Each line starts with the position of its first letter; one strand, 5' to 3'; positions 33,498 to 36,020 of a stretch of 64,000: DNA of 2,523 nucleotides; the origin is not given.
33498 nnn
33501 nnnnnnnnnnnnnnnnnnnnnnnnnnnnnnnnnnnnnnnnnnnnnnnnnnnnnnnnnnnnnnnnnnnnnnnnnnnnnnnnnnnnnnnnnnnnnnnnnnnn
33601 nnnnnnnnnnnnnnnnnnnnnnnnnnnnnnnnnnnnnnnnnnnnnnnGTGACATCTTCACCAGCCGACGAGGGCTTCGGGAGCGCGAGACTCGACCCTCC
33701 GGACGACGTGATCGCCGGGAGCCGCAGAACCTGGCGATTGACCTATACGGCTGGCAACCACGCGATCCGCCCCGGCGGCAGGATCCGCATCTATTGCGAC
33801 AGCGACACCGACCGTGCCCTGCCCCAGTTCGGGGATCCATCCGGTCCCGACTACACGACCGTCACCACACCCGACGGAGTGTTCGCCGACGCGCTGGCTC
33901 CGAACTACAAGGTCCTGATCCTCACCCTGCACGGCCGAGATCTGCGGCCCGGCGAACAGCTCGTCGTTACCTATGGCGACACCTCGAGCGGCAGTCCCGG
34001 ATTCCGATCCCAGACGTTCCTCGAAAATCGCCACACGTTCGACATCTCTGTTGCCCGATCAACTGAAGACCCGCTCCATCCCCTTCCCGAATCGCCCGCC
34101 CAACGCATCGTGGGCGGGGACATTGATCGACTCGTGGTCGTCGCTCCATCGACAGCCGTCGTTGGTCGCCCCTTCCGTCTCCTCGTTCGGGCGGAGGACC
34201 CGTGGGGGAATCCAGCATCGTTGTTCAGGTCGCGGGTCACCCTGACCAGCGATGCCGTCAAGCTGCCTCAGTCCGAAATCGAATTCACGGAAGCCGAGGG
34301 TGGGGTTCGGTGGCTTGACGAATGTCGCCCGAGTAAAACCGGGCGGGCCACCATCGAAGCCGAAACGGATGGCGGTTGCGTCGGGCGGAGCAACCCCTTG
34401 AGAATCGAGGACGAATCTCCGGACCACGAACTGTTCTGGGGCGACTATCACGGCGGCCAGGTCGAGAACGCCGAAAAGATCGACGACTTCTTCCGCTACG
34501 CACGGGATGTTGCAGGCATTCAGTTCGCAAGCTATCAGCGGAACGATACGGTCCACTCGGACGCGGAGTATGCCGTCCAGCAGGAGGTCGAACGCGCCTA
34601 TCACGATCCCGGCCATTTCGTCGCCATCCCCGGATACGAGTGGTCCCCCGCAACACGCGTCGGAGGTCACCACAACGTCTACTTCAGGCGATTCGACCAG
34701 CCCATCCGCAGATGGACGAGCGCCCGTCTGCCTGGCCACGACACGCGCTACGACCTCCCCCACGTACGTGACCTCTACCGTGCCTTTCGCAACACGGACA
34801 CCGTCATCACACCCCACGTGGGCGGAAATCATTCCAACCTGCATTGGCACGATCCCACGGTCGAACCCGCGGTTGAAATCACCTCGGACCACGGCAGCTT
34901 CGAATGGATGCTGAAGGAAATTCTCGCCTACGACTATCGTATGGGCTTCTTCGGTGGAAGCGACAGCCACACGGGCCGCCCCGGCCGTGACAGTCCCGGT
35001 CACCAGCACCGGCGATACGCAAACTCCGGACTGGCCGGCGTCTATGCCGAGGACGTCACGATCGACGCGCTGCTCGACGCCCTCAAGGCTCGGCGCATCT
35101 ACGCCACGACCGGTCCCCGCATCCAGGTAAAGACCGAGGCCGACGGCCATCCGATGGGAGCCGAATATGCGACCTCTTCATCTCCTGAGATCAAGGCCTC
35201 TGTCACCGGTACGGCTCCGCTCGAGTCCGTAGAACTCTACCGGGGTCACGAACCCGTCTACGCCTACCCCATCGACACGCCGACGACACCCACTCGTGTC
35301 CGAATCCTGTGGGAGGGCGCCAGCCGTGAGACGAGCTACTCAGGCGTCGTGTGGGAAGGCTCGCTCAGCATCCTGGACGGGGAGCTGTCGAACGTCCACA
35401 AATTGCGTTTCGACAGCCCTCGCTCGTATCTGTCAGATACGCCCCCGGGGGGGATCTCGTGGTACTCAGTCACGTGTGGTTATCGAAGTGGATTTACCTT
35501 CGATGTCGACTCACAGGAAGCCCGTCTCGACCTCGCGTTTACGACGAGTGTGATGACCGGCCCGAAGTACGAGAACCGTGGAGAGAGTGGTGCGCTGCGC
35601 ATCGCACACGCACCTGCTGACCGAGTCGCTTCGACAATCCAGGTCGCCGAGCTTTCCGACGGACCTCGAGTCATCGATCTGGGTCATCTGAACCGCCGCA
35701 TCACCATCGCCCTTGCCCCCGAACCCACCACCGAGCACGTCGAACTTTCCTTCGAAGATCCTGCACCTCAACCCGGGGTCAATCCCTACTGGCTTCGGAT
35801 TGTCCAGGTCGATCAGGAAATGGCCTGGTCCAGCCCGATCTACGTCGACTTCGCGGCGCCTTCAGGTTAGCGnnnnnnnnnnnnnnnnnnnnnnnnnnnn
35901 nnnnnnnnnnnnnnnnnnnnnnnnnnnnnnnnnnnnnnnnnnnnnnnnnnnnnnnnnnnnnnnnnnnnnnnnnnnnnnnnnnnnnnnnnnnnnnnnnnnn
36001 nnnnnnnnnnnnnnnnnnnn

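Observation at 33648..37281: Uncharacterised three-gene module (DUF3604 hydrolase-like, SAM methyltransferase, DUF2064 transferase) translationally coupled to gatA-gatB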

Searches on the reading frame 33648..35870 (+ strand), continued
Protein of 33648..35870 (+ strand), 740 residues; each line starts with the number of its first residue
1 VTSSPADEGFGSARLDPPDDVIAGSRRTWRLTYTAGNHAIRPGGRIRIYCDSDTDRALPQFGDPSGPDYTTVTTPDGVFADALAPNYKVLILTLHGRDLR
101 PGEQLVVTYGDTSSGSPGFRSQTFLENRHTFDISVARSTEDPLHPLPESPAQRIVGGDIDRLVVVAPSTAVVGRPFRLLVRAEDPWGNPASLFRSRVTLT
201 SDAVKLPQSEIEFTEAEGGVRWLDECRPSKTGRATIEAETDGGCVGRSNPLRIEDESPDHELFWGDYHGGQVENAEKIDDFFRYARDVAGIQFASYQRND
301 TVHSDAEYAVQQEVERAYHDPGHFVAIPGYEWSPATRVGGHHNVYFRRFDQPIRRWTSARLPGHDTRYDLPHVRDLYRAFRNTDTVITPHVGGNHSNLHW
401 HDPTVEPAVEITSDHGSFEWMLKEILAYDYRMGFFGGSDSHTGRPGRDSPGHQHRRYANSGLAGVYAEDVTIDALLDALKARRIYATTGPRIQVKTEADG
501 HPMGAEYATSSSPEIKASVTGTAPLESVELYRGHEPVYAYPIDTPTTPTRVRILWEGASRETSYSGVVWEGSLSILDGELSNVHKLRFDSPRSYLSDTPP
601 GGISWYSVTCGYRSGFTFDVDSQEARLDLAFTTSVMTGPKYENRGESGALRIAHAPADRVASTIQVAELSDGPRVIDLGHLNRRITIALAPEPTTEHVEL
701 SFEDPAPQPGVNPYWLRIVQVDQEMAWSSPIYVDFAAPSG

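Call 50: find_homologous_proteins(query=L003:6735-8921:+)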
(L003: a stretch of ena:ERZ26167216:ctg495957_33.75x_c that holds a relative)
Query L003:6735-8921:+ (729 aa): 213 proteins with E <= 0.001 among 8000 candidates; the best 120 are listed.
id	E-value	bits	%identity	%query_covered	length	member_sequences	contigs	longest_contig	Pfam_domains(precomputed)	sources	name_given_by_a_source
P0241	0.0e+0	1722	100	100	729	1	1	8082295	PF12228.15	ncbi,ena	-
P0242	0.0e+0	1257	72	100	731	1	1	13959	PF12228.15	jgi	jgi:hypothetical protein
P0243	0.0e+0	1254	72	99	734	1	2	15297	PF12228.15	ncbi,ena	-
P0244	0.0e+0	1240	71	100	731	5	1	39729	PF12228.15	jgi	-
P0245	0.0e+0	1230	73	99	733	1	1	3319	PF12228.15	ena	-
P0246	0.0e+0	1230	71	99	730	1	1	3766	PF12228.15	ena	-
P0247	0.0e+0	1210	70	99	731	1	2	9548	PF12228.15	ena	-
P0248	0.0e+0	1191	70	99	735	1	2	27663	PF12228.15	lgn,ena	-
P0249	0.0e+0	1172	69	99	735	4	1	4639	PF12228.15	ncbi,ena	-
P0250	0.0e+0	1147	66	99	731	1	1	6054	PF12228.15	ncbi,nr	ncbi:MAG: DUF3604 domain-containing protein [bacterium]|nr:DUF3604 domain-containing protein [bacter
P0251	0.0e+0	1146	66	100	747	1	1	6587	PF12228.15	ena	-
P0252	0.0e+0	1136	66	99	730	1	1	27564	PF12228.15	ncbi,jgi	-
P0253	0.0e+0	1127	66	100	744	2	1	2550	PF12228.15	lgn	-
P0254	0.0e+0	1105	64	99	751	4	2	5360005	PF12228.15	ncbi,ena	-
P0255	0.0e+0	1088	65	99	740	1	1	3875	PF12228.15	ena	-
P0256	0.0e+0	1078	62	100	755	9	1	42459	PF12228.15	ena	-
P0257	0.0e+0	1066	62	99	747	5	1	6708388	PF12228.15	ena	-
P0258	0.0e+0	1062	62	99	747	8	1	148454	PF12228.15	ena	-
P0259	0.0e+0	1060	62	99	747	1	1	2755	PF12228.15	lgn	-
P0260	0.0e+0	1059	61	99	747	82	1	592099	PF12228.15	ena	-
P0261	0.0e+0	1055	64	99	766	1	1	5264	PF12228.15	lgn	-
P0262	0.0e+0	1052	62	100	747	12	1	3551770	PF12228.15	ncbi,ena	-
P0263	0.0e+0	1049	61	99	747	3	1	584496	PF12228.15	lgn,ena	-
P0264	0.0e+0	1048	61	99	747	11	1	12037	PF12228.15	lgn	-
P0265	0.0e+0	1048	61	99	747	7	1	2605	PF12228.15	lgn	-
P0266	0.0e+0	1046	61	100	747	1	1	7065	PF12228.15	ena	-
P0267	0.0e+0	1042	61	99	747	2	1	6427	PF12228.15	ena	-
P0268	0.0e+0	1042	61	99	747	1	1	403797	PF12228.15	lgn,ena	-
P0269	0.0e+0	1039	62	99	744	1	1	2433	PF12228.15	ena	-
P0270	0.0e+0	1037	62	99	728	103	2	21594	PF12228.15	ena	-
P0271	0.0e+0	1036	61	99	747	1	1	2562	PF12228.15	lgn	-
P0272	0.0e+0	1026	62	99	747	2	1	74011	PF12228.15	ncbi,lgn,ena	-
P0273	0.0e+0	1025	60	99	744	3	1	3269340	PF12228.15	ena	-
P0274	0.0e+0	1025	59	100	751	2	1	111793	PF12228.15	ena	-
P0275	0.0e+0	1013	60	99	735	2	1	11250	PF12228.15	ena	-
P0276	0.0e+0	1013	61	100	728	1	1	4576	PF12228.15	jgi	jgi:hypothetical protein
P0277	1.8e-291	987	57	100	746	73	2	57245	PF12228.15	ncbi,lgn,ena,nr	ncbi:MAG: DUF3604 domain-containing protein [Gemmatimonadetes bacterium]|nr:DUF3604 domain-containin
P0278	3.7e-291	986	60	99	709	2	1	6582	PF12228.15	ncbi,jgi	-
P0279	4.4e-288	976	56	99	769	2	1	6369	PF12228.15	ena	-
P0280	9.6e-287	972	59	99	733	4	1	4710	PF12228.15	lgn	-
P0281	2.7e-285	967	59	99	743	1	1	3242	PF12228.15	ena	-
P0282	1.3e-284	964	67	82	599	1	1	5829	PF12228.15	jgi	-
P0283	3.3e-284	963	58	98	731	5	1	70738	PF12228.15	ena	-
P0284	1.3e-278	945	57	98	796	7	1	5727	PF12228.15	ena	-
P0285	6.6e-274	929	56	99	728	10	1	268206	PF12228.15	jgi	-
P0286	1.1e-271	922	71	74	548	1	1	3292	PF12228.15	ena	-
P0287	4.3e-271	920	63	84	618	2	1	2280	PF12228.15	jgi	jgi:hypothetical protein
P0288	3.5e-269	913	55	99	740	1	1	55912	PF12228.15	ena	-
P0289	6.3e-264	896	61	86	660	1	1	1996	PF12228.15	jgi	jgi:hypothetical protein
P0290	3.1e-263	894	54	99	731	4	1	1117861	PF12228.15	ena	-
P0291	5.6e-261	886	54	100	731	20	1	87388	PF12228.15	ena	-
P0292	5.6e-261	886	55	98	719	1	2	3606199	PF12228.15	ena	-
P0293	5.9e-261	886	54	98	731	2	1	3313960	PF12228.15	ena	-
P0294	1.6e-260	885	54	98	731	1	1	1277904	PF12228.15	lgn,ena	-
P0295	1.7e-260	885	54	98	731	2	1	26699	PF12228.15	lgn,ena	-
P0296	2.3e-259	881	54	98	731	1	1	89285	PF12228.15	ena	-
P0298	9.8e-259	879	54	98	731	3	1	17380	PF12228.15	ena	-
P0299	1.1e-258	879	53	99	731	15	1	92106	PF12228.15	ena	-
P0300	1.1e-258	879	55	97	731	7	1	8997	PF12228.15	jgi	-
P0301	1.5e-258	878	53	100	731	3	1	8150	PF12228.15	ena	-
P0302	2.0e-258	878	53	99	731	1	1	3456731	PF12228.15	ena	-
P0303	4.9e-258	877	53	100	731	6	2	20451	PF12228.15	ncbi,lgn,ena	-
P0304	6.6e-258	876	55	98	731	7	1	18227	PF12228.15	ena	-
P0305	3.0e-257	874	54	98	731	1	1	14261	PF12228.15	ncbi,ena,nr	ncbi:MAG: DUF3604 domain-containing protein [Chloroflexi bacterium]|nr:DUF3604 domain-containing pro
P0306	7.7e-257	873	55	97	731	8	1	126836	PF12228.15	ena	-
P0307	9.0e-257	872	54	98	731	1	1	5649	PF12228.15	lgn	-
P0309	5.3e-256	870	54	98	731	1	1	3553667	PF12228.15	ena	-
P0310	1.0e-255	869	54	97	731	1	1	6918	PF12228.15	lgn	-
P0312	3.0e-255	867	54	98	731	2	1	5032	PF12228.15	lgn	-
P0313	3.4e-255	867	54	98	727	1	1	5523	PF12228.15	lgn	-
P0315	1.1e-254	866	54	98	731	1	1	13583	PF12228.15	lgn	-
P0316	2.7e-254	864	53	100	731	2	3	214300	PF12228.15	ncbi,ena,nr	ncbi:MAG: DUF3604 domain-containing protein [Chloroflexi bacterium]|nr:DUF3604 domain-containing pro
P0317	2.8e-254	864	54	98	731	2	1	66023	PF12228.15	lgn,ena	-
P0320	2.6e-253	861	53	98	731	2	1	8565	PF12228.15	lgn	-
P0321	4.2e-252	857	54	98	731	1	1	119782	PF12228.15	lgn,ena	-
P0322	1.4e-251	855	53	97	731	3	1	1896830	PF12228.15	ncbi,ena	-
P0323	7.1e-251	853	53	97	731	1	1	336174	PF12228.15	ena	-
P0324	4.2e-250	850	53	98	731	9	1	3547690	PF12228.15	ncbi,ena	-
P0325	3.2e-247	841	52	97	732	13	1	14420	PF12228.15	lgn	-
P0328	1.9e-188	646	57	68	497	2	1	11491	PF12228.15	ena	-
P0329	2.7e-185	636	53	73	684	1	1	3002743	PF12228.15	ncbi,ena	-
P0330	1.5e-182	627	42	97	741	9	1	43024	PF12228.15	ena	-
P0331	6.5e-180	618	43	97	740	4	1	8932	PF12228.15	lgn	-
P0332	2.5e-179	616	43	96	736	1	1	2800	PF12228.15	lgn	-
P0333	5.9e-179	615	43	98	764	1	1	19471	PF12228.15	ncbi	-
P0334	1.0e-178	614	41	97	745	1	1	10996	PF12228.15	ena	-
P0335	2.1e-177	610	66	53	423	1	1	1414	PF12228.15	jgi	jgi:hypothetical protein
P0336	6.3e-174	598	42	96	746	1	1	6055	PF12228.15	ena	-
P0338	1.0e-172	594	40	98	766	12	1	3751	PF12228.15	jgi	-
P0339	4.8e-171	589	40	98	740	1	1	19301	PF12228.15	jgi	jgi:hypothetical protein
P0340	1.5e-168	581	40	95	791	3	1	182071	PF12228.15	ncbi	-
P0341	7.2e-167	575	43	94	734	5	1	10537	PF12228.15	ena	-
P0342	1.2e-164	568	40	98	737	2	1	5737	PF12228.15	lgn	-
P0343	5.1e-164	566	40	98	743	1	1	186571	PF12228.15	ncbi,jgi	-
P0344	1.0e-163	565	42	96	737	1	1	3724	PF12228.15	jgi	jgi:uncharacterized protein DUF3604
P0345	2.8e-163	563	40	97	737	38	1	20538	PF12228.15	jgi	jgi:hypothetical protein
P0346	2.6e-161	557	40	95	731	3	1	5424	PF12228.15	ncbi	-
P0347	4.7e-161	556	39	96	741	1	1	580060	PF12228.15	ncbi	-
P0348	3.1e-160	553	42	94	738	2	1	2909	PF12228.15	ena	-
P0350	7.7e-160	552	39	98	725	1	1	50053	PF12228.15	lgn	-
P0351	4.4e-159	549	39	97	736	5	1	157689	PF12228.15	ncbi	-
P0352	5.0e-158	546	39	99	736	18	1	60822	PF12228.15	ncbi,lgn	-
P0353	2.3e-156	540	40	98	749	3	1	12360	PF12228.15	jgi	jgi:hypothetical protein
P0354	3.6e-156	540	39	98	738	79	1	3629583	PF12228.15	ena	-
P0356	1.2e-154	535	40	96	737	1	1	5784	PF12228.15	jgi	jgi:hypothetical protein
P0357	1.7e-154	534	41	97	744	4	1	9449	PF12228.15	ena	-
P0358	2.0e-154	534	39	97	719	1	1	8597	PF12228.15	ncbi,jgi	ncbi:MAG: DUF3604 domain-containing protein [Planctomycetota bacterium]|jgi:hypothetical protein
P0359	8.6e-153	529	40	98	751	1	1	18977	PF12228.15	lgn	-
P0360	1.2e-150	522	38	98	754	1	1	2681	PF12228.15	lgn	-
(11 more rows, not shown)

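Call 68: predict_structure(alignment_id=A3)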
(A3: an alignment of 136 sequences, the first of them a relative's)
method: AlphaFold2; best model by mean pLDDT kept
length: 740 residues; sequences in the alignment: 136
mean_pLDDT: 93.1   pTM: 0.92
mean pLDDT of the five models: 93.1, 92.5, 91.2, 90.8, 90.1
residues with pLDDT >= 90: 589; 70-90: 130; 50-70: 17; < 50: 4
segments of 3 or more residues with pLDDT < 50: 1-3
pLDDT, mean of each block of 10 residues (from residue 1): 61 94 96 96 96 85 97 98 92 98 98 97 92 95 92 95 97 98 95 97 98 96 98 98 97 96 95 90 97 96 91 97 97 92 96 89 84 95 92 85 89 88 90 93 89 87 97 98 97 98 97 98 97 97 93 94 88 96 94 87 92 95 97 86 55 89 97 94 95 94 97 98 97 90
secondary structure, 60 per line:
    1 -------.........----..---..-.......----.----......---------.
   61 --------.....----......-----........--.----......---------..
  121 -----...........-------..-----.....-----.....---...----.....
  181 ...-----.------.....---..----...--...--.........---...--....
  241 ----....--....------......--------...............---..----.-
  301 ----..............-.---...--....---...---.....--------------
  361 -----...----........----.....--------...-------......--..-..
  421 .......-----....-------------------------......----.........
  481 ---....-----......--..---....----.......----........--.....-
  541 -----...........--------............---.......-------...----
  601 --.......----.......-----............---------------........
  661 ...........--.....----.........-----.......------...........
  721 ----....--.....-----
elements in order (helices of 4 or more, strands of 3 or more residues): E11-16 E29-35 E45-50 E69-73 E78-83 E89-96 E104-109 E126-136 E151-155 E161-165 E169-171 E176-183 E196-200 E210-212 E220-228 E232-234 E237-240 E245-248 E251-254 E261-266 H275-289 H305-318 E324-326 E329-332 E342-346 H373-380 E385-389 E408-413 H419-427 E433-436 E462-467 H472-480 E484-487 E493-498 E506-509 E514-520 E525-532 E535-539 E546-556 E565-576 E580-586 E594-596 E603-609 E614-620 E626-637 E653-665 H666-671 E674-678 E683-691 E697-703 E710-720 E725-728 E731-735
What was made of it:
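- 33648..35870 (+): DUF3604-family protein of 740 aa. Its GTG start overlaps the gatB stop (GTGA at 33648-33651). It has no signal peptide. The AlphaFold model has pLDDT 93 and pTM 0.92 (call 68).
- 33648..34412 (+): DUF3604 residues 1-255: N-terminal all-beta (Ig-like sandwich) domains. Secondary structure of the model is in call 68.
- On PHP superfamily metallohydrolase: The model has pLDDT 93 (call 68).
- Tried and rejected: It was redone with 136 sequences from two subfamilies (call 68).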

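Call 73: fold_search(model_id=the predicted structure, library=pdb)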
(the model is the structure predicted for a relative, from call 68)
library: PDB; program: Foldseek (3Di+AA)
matches with E <= 10: 1940; with E <= 0.001: 331
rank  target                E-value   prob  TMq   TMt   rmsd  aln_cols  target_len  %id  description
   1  3e38_B                1.6e-09  1.00  0.22  0.44  12.9       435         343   13  CRYSTAL STRUCTURE OF A TWO-DOMAIN PROTEIN CONTAINING PREDICTED PHP-LIKE METAL-DEPENDENT PHOSPHOESTERASE (BVU_3505) FRO (released 2008-10-07)
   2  3e38_A                9.9e-09  1.00  0.23  0.45  13.6       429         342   12  CRYSTAL STRUCTURE OF A TWO-DOMAIN PROTEIN CONTAINING PREDICTED PHP-LIKE METAL-DEPENDENT PHOSPHOESTERASE (BVU_3505) FRO (released 2008-10-07)
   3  7qiv_A                2.9e-08  1.00  0.14  0.16  29.3       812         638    9  Structure of human C3b in complex with the EWE nanobody (released 2022-02-16)
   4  7nit_C                2.9e-08  0.89  0.12  0.09  29.2      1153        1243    9  X-ray structure of a multidomain BbgIII from Bifidobacterium bifidum (released 2021-12-22)
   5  7nit_D                3.1e-08  0.90  0.12  0.09  29.3      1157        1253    9  X-ray structure of a multidomain BbgIII from Bifidobacterium bifidum (released 2021-12-22)
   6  7nit_F                4.0e-08  0.85  0.12  0.09  29.4      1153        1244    9  X-ray structure of a multidomain BbgIII from Bifidobacterium bifidum (released 2021-12-22)
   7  7nit_A                4.2e-08  0.84  0.12  0.08  29.4      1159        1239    9  X-ray structure of a multidomain BbgIII from Bifidobacterium bifidum (released 2021-12-22)
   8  5hcc_B                6.9e-08  0.99  0.12  0.14  30.2       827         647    8  Ternary complex of human Complement C5 with Ornithodoros moubata OmCI and Dermacentor andersoni RaCI3. (released 2016-03-30)
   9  4e9l                  1.1e-07  1.00  0.16  0.32  19.1       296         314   13  FdeC, a Novel Broadly Conserved Escherichia coli Adhesin Eliciting Protection against Urinary Tract Infections (released 2012-04-25)
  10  6rqj_B                1.1e-07  0.98  0.13  0.14  30.1       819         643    8  Structure of human complement C5 complexed with tick inhibitors OmCI, RaCI1 and CirpT1 (released 2020-01-08)
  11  3lso_A                2.4e-07  1.00  0.14  0.20  27.2       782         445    8  Crystal structure of Putative membrane anchored protein from Corynebacterium diphtheriae (released 2010-02-23)
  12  8wa2_F                2.6e-07  0.98  0.13  0.08  28.6       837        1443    8  cryo-EM structure of native mastigonemes isolated from Chlamydomonas reinhardtii at 3.0 angstrom resolution (released 2024-04-10)
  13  6b6l_A                3.6e-07  0.95  0.14  0.14  21.6       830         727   10  The crystal structure of glycosyl hydrolase family 2 (GH2) member from Bacteroides cellulosilyticus DSM 14838 (released 2017-10-11)
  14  2w1n                  4.7e-07  1.00  0.14  0.37  15.1       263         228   14  cohesin and fibronectin type-III double module construct from the Clostridium perfringens glycoside hydrolase GH84C (released 2009-02-03)
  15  5jpm_A                5.3e-07  0.94  0.12  0.13  30.7       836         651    9  Structure of the complex of human complement C4 with MASP-2 rebuilt using iMDFF (released 2016-08-10)
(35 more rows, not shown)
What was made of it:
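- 33648..34412 (+): Foldseek matches to Ig-like and GH2 accessory domains are in call 73.
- On PHP superfamily metallohydrolase: The top PDB fold hit is 3E38, a PHP-like phosphoesterase (call 73).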

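Call 81: search_protein_families(library=pfam, proteins=[L003:15404-16180:+], max_evalue=0.00001)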
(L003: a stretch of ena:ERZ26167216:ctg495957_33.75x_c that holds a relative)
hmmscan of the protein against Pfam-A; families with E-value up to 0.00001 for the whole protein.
L003:15404-16180:+ (258 aa): 6 families
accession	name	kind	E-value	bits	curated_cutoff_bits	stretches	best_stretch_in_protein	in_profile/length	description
PF08241.18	Methyltransf_11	-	3.7e-24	85.6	21.2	1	47-143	1-95/95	Methyltransferase domain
PF13649.12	Methyltransf_25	-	1.8e-22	80.3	27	1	46-139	1-97/97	Methyltransferase domain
PF13847.12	Methyltransf_31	-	1.8e-22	80.1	27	1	43-186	4-145/145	Methyltransferase domain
PF13489.12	Methyltransf_23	-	7.1e-18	65.3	27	1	33-191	12-163/164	Methyltransferase domain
PF01209.24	Ubie_methyltran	-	8.3e-16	58.5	20.1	1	40-152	45-160/233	ubiE/COQ5 methyltransferase family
PF08242.18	Methyltransf_12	-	6.1e-15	56.2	30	1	47-141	1-98/98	Methyltransferase domain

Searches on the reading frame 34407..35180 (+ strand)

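Call 75: search_protein_families(library=pfam, proteins=[window:34407-35180:+], max_evalue=1)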
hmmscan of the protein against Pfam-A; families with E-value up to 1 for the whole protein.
window:34407-35180:+ (258 aa): 2 families
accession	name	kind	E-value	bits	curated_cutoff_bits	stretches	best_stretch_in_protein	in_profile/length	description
PF12228.14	DUF3604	-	3.5e-19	69.1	20.4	2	200-242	371-413/591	Protein of unknown function (DUF3604)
PF13263.12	PHP_C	-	0.049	13.6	21.3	0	173-189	10-26/56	PHP-associated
